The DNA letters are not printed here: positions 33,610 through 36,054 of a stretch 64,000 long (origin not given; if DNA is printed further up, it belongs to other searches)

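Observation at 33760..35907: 715-aa multi-zinc-ribbon protein resembling the C-terminal half of the PolD large subunit (DP2) with a degenerate catalytic acidic motif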

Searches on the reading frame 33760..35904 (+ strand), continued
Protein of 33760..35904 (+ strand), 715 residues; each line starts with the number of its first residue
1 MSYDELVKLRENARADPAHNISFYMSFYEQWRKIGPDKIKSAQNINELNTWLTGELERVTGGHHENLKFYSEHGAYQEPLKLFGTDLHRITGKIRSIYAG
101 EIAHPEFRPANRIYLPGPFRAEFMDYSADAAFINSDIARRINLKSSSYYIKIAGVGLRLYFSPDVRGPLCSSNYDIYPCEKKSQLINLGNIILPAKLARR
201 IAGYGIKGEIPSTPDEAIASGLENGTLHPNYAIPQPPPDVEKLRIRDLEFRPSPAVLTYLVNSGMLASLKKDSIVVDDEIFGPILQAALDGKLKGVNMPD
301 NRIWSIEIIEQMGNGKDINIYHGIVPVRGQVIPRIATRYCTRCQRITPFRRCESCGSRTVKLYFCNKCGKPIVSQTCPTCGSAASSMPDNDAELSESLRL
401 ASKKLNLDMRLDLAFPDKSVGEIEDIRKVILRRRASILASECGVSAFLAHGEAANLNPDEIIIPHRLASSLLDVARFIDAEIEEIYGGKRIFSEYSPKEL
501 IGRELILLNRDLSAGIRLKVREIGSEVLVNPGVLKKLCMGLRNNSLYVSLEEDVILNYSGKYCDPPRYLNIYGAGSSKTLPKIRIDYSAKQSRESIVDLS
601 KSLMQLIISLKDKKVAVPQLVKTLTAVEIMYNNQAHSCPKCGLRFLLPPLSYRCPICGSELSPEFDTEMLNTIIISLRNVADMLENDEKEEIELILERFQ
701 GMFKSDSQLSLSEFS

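Call 75: find_encoding_contigs(protein=P0005, flank=10000, max_places=3)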
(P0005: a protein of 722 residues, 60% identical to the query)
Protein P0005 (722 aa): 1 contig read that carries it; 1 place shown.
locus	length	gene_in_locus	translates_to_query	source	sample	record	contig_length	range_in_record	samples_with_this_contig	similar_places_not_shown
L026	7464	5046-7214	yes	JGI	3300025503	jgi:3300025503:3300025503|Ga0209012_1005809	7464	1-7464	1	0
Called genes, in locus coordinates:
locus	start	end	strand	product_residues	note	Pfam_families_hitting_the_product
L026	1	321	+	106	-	?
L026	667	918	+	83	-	PF13187:Fer4_9 (faint), PF14697:Fer4_21 (faint), PF13237:Fer4_10 (faint), PF25160:LdpA_Fe-S-bd (faint), PF00037:Fer4 (faint), PF12797:Fer4_2 (faint), PF12837:Fer4_6 (faint), PF12838:Fer4_7, +1 more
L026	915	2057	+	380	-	PF01855:POR_N, PF02780:Transketolase_C (weak), PF17147:PFOR_II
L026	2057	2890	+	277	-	PF02775:TPP_enzyme_C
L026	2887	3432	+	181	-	PF01558:POR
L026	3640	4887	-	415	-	PF01385:OrfB_IS605, PF07282:Cas12f1-like_TNB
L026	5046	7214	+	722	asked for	PF12773:DZR (faint), PF24846:PolC_DP2_cat (weak)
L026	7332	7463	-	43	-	?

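Call 76: find_encoding_contigs(protein=P0003, flank=10000, max_places=3)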
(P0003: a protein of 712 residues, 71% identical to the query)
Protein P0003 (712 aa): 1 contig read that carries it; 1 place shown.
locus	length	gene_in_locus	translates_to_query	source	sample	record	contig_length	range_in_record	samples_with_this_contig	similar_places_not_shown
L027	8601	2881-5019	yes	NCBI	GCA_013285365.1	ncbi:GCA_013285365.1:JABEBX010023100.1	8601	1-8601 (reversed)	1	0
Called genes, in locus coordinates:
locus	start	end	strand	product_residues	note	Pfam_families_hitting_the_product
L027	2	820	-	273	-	?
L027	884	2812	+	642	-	PF16177:ACAS_N, PF00501:AMP-binding, PF13193:AMP-binding_C (weak)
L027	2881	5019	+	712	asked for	PF12773:DZR (faint), PF24846:PolC_DP2_cat (weak)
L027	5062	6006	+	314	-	PF00056:Ldh_1_N, PF02866:Ldh_1_C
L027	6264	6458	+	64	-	-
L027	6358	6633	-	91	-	PF03685:UPF0147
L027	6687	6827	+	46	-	-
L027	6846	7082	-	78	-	PF02597:ThiS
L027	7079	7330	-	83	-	-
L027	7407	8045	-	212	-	-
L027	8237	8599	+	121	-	?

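Call 77: find_encoding_contigs(protein=P0002, flank=10000, max_places=3)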
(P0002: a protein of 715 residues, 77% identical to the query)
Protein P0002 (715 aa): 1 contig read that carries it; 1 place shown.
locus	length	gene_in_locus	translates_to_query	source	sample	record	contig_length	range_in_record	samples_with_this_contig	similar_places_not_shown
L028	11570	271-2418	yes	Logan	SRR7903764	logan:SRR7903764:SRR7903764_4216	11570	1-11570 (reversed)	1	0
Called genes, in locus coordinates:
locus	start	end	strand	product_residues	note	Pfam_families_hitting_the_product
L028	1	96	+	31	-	?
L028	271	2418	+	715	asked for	PF12773:DZR (faint), PF24846:PolC_DP2_cat (weak)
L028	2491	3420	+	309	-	PF00056:Ldh_1_N, PF02866:Ldh_1_C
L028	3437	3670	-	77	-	PF01037:AsnC_trans_reg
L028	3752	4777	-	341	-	PF00180:Iso_dh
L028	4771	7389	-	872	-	PF00330:Aconitase, PF00694:Aconitase_C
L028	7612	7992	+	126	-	PF01877:RNA_binding (faint)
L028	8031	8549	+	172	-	PF01025:GrpE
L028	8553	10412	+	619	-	PF00012:HSP70, PF06723:MreB_Mbl, PF02782:FGGY_C (faint)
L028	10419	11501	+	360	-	PF00226:DnaJ, PF01556:DnaJ_C, PF27659:CHP02642 (faint), PF00684:DnaJ_CXXCXGXG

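Call 78: find_related_loci(query=A2, collection=metagenome_contigs, flank=10000)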
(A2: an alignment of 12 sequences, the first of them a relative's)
Query A2 (715 aa) in metagenome_contigs; peptide patterns used: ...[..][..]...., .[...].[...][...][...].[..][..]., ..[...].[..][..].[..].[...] (x = any residue, [..] = any of these).
510 stretches matched a pattern; 21 encode a relative of the query (tblastn E <= 1e-3); 21 distinct loci.
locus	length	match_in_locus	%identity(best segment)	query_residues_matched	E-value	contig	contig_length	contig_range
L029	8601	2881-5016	71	1-715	0e+0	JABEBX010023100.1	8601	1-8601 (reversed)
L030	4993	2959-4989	58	1-680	0e+0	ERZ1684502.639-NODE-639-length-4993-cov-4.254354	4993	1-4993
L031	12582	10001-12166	60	1-715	0e+0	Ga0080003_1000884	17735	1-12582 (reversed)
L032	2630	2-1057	77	364-715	2e-179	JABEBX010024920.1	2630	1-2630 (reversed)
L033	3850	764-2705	57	1-715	1e-158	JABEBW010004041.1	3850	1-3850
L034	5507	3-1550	31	191-714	1e-63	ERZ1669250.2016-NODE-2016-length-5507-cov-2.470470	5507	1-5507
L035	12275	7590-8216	25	340-516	5e-13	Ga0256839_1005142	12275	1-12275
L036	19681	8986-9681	25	329-516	2e-11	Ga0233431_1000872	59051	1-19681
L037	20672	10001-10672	25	336-515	3e-11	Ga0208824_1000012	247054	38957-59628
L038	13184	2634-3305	25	336-515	3e-11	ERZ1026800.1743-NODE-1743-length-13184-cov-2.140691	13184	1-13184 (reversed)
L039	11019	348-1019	25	336-515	5e-11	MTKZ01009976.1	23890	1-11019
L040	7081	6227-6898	25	336-515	7e-11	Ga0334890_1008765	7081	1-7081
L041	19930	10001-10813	22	340-567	1e-9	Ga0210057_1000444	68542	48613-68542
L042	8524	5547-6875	21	339-661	1e-9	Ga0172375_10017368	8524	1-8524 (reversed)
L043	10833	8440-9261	23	339-562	2e-9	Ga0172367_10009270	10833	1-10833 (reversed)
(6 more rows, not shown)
